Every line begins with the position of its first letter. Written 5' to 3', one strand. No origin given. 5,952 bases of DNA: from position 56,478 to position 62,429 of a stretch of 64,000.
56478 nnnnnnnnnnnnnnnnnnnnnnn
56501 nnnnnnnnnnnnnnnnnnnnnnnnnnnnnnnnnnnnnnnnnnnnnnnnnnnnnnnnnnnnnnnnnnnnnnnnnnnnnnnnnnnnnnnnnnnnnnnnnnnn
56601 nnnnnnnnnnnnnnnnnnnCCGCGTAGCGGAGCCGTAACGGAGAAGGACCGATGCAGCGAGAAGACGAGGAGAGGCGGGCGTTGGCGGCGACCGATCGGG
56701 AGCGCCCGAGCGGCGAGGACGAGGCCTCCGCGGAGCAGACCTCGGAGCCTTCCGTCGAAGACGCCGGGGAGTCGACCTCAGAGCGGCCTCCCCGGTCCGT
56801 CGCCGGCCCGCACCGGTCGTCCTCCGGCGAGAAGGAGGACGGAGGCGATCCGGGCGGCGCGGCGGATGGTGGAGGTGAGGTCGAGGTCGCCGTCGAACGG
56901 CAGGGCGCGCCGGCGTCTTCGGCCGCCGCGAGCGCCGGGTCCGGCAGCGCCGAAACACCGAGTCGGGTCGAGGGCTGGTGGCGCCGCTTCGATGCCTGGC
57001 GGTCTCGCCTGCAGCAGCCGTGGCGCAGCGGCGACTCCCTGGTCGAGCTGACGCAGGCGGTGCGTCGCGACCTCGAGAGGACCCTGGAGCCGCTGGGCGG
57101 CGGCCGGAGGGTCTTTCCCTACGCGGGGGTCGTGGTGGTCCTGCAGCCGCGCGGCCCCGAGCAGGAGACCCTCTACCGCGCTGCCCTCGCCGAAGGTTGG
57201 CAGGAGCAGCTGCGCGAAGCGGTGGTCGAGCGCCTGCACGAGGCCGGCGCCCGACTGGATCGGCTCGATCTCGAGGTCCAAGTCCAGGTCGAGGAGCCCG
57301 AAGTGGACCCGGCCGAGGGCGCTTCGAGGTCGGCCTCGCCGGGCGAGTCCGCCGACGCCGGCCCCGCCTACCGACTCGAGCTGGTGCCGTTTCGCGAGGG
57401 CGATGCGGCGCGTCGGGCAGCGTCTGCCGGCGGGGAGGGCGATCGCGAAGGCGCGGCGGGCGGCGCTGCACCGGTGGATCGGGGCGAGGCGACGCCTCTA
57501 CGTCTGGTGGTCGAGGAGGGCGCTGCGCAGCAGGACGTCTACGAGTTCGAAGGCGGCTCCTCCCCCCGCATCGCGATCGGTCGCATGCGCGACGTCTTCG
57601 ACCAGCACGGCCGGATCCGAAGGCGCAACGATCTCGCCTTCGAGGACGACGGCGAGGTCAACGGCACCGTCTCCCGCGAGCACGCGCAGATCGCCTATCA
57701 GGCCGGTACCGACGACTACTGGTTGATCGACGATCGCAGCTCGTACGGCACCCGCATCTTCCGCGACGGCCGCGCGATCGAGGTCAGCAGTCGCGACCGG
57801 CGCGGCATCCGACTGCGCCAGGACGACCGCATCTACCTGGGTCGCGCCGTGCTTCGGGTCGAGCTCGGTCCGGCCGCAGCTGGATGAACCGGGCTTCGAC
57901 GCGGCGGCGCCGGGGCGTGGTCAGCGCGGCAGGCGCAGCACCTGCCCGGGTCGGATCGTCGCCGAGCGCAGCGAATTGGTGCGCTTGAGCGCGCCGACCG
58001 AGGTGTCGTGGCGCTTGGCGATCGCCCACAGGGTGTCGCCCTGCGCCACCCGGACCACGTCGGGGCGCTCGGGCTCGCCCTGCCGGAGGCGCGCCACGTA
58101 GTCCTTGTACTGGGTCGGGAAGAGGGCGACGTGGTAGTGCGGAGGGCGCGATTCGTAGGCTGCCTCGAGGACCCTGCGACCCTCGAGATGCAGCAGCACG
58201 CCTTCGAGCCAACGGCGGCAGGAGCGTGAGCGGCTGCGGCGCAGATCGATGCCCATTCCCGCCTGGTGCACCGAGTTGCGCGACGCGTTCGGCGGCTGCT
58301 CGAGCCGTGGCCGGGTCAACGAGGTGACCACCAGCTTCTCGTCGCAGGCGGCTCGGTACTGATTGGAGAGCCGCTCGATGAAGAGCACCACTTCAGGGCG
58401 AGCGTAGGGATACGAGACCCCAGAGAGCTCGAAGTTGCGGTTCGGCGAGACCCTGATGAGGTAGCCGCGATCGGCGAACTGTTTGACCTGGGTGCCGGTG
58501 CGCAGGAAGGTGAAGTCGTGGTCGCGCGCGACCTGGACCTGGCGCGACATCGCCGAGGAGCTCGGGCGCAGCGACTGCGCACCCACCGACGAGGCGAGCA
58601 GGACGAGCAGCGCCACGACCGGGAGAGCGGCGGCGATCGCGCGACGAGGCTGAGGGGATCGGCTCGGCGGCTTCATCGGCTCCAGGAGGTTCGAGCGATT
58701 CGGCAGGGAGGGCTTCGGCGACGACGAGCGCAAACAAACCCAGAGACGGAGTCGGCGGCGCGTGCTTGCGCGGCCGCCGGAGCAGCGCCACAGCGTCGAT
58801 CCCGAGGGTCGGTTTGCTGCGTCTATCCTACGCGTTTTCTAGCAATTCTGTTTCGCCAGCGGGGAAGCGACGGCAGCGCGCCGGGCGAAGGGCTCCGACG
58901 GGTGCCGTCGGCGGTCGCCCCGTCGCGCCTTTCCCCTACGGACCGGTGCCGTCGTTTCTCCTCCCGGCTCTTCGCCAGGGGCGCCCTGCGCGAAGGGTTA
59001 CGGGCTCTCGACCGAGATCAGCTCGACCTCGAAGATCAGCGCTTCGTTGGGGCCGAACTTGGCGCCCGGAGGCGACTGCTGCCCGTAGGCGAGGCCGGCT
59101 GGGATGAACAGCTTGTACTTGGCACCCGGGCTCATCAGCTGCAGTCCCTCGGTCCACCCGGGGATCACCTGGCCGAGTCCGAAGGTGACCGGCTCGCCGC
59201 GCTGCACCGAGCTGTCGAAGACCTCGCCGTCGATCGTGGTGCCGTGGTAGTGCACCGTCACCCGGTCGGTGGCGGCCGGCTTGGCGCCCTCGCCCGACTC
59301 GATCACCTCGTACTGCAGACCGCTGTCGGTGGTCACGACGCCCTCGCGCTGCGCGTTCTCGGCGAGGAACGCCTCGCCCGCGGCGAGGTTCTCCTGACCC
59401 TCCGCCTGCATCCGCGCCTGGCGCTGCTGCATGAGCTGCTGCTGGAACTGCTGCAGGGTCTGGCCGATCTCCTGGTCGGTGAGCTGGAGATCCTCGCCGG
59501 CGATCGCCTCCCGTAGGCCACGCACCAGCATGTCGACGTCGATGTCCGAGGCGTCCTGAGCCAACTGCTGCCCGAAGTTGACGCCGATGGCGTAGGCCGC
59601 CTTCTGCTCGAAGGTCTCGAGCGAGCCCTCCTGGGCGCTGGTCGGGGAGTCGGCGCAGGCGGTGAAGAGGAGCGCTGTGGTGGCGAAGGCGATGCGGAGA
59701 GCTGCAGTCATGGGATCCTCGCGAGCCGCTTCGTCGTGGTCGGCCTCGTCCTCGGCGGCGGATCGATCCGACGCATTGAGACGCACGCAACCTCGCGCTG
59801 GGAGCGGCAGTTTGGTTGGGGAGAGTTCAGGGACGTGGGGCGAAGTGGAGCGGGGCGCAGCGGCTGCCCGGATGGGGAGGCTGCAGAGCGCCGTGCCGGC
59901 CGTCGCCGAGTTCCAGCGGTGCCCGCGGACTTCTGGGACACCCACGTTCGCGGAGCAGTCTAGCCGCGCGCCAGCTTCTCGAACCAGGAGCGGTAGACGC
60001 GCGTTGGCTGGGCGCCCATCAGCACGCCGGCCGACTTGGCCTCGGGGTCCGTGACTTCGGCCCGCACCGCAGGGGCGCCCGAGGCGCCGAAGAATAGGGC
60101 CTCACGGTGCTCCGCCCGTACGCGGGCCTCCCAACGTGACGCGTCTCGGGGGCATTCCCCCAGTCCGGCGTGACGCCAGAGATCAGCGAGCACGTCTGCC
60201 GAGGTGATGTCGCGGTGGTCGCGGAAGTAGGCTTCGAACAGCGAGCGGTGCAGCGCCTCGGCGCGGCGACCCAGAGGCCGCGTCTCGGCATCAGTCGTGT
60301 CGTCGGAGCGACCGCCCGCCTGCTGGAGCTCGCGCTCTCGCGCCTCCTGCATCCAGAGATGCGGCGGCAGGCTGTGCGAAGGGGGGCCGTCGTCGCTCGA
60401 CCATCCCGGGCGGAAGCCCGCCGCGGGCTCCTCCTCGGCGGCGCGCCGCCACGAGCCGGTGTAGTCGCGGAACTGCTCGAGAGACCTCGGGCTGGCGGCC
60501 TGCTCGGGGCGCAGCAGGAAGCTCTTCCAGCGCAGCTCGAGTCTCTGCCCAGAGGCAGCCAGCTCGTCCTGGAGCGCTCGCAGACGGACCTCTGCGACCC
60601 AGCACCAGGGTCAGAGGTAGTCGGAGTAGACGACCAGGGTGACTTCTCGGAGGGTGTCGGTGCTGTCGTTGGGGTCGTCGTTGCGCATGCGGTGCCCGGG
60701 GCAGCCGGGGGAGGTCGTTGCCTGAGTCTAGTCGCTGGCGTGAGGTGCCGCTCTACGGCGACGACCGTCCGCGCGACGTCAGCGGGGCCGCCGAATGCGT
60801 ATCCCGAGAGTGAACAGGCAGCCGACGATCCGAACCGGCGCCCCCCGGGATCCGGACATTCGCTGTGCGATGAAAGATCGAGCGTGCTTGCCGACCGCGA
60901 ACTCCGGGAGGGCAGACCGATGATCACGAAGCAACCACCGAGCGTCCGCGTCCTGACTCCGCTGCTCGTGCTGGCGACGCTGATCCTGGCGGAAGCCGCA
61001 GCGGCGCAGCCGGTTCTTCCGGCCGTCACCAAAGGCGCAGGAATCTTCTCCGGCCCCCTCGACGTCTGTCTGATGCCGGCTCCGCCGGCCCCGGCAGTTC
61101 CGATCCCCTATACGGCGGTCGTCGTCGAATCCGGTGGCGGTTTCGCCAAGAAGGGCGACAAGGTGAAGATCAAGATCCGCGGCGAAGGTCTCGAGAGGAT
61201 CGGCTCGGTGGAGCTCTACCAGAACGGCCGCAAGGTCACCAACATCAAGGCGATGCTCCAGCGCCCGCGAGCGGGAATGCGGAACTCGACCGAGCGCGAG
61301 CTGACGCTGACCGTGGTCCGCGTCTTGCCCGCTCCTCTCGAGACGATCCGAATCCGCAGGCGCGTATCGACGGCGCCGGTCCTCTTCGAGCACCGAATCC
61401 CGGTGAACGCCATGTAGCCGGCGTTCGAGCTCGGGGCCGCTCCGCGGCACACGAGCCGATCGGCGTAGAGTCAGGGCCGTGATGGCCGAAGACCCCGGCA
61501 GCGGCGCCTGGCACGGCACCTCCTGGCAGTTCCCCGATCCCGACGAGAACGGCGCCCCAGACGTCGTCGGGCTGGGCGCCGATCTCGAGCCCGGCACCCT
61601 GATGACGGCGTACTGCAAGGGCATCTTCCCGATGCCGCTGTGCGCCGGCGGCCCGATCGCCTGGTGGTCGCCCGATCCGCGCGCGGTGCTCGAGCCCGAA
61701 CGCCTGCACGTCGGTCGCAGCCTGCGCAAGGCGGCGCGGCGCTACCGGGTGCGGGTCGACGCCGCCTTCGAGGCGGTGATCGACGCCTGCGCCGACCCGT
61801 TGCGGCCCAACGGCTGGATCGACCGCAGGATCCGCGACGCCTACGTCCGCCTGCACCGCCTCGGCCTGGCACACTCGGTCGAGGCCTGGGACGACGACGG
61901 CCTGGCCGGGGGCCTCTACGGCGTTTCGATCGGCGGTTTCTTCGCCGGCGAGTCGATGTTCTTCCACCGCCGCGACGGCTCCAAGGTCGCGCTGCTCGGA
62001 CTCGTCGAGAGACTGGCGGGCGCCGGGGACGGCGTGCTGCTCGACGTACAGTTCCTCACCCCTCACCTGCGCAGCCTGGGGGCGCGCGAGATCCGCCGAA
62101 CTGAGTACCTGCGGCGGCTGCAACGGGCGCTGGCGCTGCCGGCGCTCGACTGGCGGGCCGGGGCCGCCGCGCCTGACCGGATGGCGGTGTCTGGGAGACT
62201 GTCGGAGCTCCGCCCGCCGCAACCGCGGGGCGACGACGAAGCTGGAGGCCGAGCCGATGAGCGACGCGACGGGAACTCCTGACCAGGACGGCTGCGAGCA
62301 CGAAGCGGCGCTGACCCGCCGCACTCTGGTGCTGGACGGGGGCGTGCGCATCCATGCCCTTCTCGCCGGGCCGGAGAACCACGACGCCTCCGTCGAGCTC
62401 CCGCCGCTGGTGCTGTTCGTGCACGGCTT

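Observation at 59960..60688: Candidate selenoprotein: FrnE/DsbA-like oxidoreductase with U-P-W-C active site and SECIS-like hairpin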

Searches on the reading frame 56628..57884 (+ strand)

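Call 27: search_protein_families(library=pfam, proteins=[window:56628-57884:+], max_evalue=0.0001)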
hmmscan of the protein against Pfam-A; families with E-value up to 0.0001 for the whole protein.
window:56628-57884:+ (419 aa): 1 family
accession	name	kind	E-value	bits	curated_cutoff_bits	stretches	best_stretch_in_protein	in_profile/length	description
PF00498.31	FHA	-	2.5e-06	28.3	20.7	1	328-405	4-67/67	FHA domain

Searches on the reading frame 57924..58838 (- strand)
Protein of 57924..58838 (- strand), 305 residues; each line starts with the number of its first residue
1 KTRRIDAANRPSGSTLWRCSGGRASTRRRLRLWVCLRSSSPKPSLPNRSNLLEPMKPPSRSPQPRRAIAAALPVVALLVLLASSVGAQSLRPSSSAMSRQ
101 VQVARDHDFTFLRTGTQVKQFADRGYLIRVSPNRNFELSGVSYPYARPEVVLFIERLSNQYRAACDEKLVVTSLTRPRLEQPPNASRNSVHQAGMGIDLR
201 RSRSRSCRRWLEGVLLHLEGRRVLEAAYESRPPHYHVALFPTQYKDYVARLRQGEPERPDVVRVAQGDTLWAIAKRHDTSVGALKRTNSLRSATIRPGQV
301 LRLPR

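Call 27: search_protein_families(library=pfam, proteins=[window:57924-58838:-], max_evalue=0.0001)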
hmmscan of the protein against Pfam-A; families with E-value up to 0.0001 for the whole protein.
window:57924-58838:- (305 aa): 2 families
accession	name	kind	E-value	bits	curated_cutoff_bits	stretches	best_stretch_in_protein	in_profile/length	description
PF18979.5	DUF5715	-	1e-15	58.2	26.8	1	97-239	3-170/171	Family of unknown function (DUF5715)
PF01476.26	LysM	-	1.3e-14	54.3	20.9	1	263-304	2-43/43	LysM domain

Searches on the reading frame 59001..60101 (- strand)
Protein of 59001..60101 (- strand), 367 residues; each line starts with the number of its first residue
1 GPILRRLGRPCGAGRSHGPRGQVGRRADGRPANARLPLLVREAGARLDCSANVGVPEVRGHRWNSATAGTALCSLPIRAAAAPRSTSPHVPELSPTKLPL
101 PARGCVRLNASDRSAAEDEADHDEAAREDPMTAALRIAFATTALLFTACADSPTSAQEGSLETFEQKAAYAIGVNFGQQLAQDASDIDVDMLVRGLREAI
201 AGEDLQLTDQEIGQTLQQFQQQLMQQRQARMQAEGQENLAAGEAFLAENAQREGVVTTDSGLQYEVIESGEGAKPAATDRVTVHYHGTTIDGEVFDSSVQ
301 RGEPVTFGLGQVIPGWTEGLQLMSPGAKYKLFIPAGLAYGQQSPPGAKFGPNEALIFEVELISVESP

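Call 27: search_protein_families(library=pfam, proteins=[window:59001-60101:-], max_evalue=0.0001)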
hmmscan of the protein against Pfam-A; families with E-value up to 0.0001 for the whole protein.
window:59001-60101:- (367 aa): 2 families
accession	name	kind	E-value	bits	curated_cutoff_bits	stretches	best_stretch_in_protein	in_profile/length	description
PF01346.23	FKBP_N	-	1.4e-29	103.2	22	1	165-266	1-97/97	Domain amino terminal to FKBP-type peptidyl-prolyl isomerase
PF00254.34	FKBP_C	-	1.7e-28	99.2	21.1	1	274-362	4-94/94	FKBP-type peptidyl-prolyl cis-trans isomerase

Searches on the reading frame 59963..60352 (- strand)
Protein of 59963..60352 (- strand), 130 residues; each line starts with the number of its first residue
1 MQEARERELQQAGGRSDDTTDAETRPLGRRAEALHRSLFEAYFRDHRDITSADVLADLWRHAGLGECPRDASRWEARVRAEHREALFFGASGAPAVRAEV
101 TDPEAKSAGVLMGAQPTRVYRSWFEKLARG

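Call 29: find_encoding_contigs(protein=window:59963-60352:-, flank=2000, max_places=4)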
Protein window:59963-60352:- (130 aa): 9 contigs read that carry it; 4 places shown.
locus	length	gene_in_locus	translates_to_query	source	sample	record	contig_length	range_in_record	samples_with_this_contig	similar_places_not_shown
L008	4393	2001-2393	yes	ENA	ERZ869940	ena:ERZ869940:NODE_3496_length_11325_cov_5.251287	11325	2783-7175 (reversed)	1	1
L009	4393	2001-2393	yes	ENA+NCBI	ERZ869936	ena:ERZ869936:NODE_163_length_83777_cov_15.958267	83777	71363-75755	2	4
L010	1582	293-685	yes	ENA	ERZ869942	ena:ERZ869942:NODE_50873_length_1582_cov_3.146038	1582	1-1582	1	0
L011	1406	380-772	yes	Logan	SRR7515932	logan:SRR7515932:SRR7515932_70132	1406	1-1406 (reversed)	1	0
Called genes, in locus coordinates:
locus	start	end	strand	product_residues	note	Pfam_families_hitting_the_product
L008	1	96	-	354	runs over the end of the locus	PF00561:Abhydrolase_1, PF12146:Hydrolase_4, PF12697:Abhydrolase_6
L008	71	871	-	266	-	PF03588:Leu_Phe_trans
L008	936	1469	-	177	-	-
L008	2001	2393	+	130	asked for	-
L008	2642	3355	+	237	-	PF01346:FKBP_N, PF00254:FKBP_C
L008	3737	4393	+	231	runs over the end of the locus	PF18979:DUF5715, PF01476:LysM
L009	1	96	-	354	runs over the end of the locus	PF00561:Abhydrolase_1, PF12146:Hydrolase_4, PF12697:Abhydrolase_6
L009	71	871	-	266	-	PF03588:Leu_Phe_trans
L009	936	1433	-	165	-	-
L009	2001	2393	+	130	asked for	-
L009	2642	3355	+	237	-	PF01346:FKBP_N, PF00254:FKBP_C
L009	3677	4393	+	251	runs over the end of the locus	PF18979:DUF5715, PF01476:LysM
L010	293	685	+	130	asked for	-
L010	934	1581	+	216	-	?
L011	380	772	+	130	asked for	-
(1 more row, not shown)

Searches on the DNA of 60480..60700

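Call 59: search_rna_families(source=window, start=60480, end=60700, threshold=evalue, max_evalue=10)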
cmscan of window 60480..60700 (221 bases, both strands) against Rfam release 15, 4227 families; matches with E-value up to 10: 1.
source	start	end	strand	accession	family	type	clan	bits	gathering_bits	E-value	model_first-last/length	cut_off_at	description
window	60615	60665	+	RF01781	ASdes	Gene; sRNA;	-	13.1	40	2.6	1-68/68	no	ASdes TB sRNA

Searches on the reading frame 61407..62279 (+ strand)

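Call 27: search_protein_families(library=pfam, proteins=[window:61407-62279:+], max_evalue=0.0001)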
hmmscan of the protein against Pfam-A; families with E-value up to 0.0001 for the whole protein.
window:61407-62279:+ (291 aa): 1 family
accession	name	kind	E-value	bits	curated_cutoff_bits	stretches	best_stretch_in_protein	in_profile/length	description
PF03588.20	Leu_Phe_trans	-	1.4e-60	204.1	22.7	1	63-229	2-170/171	Leucyl/phenylalanyl-tRNA protein transferase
